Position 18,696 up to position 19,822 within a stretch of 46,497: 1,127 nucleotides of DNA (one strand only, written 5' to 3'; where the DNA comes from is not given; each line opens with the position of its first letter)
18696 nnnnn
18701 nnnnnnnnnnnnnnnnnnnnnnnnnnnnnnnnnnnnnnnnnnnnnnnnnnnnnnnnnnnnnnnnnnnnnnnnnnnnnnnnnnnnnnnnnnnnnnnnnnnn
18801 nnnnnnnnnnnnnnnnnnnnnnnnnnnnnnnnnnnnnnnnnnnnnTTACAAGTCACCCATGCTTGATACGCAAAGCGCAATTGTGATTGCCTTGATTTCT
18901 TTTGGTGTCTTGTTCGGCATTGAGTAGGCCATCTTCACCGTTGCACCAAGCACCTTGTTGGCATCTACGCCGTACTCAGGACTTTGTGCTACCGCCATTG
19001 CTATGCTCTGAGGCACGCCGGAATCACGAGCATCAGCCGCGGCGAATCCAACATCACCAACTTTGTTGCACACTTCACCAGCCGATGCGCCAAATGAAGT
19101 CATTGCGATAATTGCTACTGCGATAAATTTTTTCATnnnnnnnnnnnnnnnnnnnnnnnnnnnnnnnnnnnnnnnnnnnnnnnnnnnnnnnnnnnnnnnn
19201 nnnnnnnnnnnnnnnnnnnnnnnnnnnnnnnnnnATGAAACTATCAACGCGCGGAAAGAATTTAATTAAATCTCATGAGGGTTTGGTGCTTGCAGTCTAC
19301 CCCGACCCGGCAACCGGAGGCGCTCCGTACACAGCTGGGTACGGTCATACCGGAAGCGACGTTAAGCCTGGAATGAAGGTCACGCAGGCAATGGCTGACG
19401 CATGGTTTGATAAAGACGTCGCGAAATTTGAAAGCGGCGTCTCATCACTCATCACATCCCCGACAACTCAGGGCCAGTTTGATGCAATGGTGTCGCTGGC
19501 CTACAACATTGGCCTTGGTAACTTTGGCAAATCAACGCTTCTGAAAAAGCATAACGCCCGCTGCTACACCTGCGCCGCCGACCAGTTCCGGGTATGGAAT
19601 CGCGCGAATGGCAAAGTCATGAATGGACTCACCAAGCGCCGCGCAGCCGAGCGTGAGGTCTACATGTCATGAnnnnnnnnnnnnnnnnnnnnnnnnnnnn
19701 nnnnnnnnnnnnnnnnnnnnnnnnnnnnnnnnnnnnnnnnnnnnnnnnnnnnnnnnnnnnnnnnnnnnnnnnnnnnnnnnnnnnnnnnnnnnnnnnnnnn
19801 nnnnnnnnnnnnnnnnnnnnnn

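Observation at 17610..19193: Leftward four-gene accessory island inside the head gene block: secreted 96-aa protein, 43-aa peptide, 328-aa Cys/Trp-rich protein, 40-aa zinc-ribbon peptide, all TAATG/ATGA-coupled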

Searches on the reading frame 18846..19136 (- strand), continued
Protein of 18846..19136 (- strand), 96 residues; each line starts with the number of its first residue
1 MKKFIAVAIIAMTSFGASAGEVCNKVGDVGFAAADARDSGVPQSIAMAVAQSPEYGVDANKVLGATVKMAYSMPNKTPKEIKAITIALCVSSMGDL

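Call 71: search_solved_structures(query=A3, max_evalue=0.1, show_alignments=2)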
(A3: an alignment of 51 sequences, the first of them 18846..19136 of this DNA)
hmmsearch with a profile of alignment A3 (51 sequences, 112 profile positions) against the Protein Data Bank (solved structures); distinct sequences matched with E-value up to 0.1: 2.
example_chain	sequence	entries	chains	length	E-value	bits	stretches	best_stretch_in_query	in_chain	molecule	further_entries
4hpz_A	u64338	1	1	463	0.028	17.6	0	42-89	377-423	dTale2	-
6x6o_A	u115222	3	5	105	0.072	16.3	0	2-30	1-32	Protein spackle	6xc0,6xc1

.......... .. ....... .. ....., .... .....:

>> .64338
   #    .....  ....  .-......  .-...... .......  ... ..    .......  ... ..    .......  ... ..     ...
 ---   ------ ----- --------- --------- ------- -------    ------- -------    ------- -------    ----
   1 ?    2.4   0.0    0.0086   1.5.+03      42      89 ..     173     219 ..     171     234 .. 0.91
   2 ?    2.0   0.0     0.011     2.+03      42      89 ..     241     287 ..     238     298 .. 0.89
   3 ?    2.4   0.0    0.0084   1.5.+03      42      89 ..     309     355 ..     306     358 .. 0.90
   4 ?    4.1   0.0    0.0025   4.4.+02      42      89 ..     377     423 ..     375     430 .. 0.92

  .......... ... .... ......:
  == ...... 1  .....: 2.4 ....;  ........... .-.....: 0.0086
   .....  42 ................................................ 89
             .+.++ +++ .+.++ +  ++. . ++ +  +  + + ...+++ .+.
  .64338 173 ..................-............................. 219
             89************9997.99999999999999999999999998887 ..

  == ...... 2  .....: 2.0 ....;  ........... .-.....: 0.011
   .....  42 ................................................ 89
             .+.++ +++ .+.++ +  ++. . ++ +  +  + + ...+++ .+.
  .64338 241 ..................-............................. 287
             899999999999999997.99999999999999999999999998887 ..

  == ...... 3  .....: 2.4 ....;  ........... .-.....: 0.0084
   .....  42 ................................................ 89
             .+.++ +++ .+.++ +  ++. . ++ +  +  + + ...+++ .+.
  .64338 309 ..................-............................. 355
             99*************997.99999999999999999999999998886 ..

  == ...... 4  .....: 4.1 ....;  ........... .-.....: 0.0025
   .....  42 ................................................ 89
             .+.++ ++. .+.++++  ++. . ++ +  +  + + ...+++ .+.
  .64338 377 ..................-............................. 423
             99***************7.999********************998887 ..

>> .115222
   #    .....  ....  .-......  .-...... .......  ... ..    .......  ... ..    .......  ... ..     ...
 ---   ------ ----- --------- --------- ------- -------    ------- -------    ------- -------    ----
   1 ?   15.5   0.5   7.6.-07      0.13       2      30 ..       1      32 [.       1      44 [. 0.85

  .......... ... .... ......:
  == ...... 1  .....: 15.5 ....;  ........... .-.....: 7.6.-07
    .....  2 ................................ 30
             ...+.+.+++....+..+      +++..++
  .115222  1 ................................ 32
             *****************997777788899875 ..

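Call 73: find_homologous_proteins(query=A3, max_evalue=0.001)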
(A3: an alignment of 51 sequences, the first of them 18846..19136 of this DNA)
Query A3 (51 sequences) (96 aa, profile of the alignment): 42 proteins with E <= 0.001 among 8000 candidates.
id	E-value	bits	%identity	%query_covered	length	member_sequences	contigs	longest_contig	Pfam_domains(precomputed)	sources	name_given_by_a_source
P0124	1.1e-26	111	90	100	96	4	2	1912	-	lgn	-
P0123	5.0e-26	109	91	100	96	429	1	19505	-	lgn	-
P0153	9.9e-26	108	54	99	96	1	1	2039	-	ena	-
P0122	1.2e-25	107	92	100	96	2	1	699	-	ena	-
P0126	1.5e-25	107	90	100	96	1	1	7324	-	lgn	-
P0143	1.5e-25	107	54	99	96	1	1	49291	-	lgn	-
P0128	1.6e-25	107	79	99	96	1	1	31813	-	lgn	-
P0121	2.6e-25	106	94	100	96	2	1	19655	-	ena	-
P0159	2.7e-25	106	56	99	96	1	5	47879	-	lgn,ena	-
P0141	3.3e-25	106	56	99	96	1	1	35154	-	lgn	-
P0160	3.7e-25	106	54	99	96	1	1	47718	-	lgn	-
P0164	3.7e-25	106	49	99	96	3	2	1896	-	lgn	-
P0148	3.9e-25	106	57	99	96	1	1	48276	-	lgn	-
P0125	4.4e-25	106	91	100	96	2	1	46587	-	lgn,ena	-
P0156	4.4e-25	106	54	99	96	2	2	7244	-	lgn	-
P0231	9.3e-20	89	24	76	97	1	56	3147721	-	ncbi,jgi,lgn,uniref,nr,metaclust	ncbi:hypothetical protein [Cereibacter sphaeroides]|jgi:pilus assembly protein TadC|uniref:hypotheti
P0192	2.2e-15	74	-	-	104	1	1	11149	-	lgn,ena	-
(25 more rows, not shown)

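Call 74: find_encoding_contigs(protein=P0231, flank=6000, max_places=3)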
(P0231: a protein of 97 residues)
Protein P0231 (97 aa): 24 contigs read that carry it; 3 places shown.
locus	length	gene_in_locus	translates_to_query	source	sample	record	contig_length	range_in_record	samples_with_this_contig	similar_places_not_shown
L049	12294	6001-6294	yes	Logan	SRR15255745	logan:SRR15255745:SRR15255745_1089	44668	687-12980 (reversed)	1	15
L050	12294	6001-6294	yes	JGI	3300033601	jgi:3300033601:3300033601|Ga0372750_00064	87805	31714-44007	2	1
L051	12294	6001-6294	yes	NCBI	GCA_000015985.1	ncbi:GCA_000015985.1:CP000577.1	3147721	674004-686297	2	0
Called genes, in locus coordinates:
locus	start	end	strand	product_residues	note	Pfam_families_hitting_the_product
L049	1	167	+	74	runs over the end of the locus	-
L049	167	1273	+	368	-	-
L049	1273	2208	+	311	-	PF12684:DUF3799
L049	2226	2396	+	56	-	-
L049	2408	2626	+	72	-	-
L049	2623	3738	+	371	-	PF13479:AAA_24 (weak), PF13481:AAA_25 (weak)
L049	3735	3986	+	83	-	-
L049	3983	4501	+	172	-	PF03869:Arc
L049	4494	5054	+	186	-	PF00075:RNase_H (weak)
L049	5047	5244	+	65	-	-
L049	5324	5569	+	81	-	-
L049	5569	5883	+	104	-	-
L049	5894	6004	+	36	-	-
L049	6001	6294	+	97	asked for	-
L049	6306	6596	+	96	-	-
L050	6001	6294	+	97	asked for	-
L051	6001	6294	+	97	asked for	-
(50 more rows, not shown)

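Call 75: find_encoding_contigs(protein=P0192, flank=6000, max_places=2)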
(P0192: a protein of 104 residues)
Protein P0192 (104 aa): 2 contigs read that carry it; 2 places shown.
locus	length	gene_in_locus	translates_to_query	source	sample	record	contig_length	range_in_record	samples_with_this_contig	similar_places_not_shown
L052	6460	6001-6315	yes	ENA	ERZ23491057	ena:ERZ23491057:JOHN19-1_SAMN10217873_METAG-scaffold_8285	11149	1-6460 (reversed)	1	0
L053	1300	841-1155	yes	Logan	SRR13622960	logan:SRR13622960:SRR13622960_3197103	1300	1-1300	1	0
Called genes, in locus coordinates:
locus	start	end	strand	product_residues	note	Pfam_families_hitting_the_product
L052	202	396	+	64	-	-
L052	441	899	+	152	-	PF08719:NADAR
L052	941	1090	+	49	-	-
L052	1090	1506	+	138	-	-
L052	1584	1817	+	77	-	-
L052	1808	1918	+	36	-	-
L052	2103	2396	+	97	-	PF24875:DUF7736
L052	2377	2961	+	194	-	-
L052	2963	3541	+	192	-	PF00929:RNase_T, PF13482:RNase_H_2 (faint)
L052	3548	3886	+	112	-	-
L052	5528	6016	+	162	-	PF00149:Metallophos, PF12850:Metallophos_2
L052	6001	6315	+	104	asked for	-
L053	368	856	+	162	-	PF00149:Metallophos, PF12850:Metallophos_2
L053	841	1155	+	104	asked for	-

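Call 90: get_annotated_region(hit=H141, flank=3500)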
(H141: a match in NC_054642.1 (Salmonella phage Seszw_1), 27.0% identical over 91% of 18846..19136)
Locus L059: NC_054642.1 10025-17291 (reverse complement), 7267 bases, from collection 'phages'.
description: Salmonella phage Seszw_1, complete genome.
organism: Salmonella phage Seszw_1 (NCBI taxid 2479482)
taxonomy: Viruses; Duplodnaviria; Heunggongvirae; Uroviricota; Caudoviricetes; Skatevirus; Skatevirus Seszw1
host: Salmonella enterica; source: seawater; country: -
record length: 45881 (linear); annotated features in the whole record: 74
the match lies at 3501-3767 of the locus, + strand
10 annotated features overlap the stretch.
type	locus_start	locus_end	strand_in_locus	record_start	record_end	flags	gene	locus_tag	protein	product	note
CDS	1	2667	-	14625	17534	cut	-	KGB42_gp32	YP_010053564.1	tail length tape measure protein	-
CDS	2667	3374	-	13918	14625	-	-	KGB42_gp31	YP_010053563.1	hypothetical protein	hypothetical protein VIP0032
CDS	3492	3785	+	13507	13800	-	-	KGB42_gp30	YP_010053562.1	hypothetical protein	-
CDS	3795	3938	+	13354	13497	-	-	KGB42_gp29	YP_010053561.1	hypothetical protein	-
CDS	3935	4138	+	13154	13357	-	-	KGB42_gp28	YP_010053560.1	hypothetical protein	-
CDS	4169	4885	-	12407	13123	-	-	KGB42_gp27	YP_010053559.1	major tail protein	-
CDS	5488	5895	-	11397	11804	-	-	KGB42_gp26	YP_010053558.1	hypothetical protein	hypothetical protein VIP0027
CDS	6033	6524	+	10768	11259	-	-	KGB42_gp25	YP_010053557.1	HNH endonuclease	-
CDS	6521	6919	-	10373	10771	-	-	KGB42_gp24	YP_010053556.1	HK97 gp10 family protein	hypothetical protein VIP0026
CDS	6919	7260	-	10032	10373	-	-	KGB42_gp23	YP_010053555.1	hypothetical protein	hypothetical protein VIP0025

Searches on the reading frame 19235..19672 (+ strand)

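Call 4: search_protein_families(library=pfam, proteins=[window:19235-19672:+], max_evalue=0.1)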
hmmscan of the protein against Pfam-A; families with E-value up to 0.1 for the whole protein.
window:19235-19672:+ (145 aa): 2 families
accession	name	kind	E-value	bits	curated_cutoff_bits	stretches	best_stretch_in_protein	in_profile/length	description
PF00959.24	Phage_lysozyme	-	2.1e-43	148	22.3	1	12-139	1-125/125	Phage lysozyme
PF01521.26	Fe-S_biosyn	-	0.092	13.4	26.3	0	9-97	15-93/110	Iron-sulphur cluster biosynthesis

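Call 5: search_protein_families(library=phrogs, proteins=[window:19235-19672:+], max_evalue=0.01)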
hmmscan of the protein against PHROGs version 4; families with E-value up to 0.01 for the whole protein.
window:19235-19672:+ (145 aa): 6 families
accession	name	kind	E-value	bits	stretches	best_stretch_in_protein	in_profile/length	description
phrog_7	-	lysis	3.3e-53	182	1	1-144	552-696/873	endolysin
phrog_10457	-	lysis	3.7e-33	114.6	1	47-145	1-95/95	endolysin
phrog_33083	-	lysis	1.1e-25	91.2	1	1-143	1-140/456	endolysin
phrog_7910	-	lysis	3.3e-18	67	1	56-142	4-90/96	endolysin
phrog_28234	-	lysis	1.1e-14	55.3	1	11-144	71-220/372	endolysin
phrog_3617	-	unknown function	1.5e-10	41.9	1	4-144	247-404/405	-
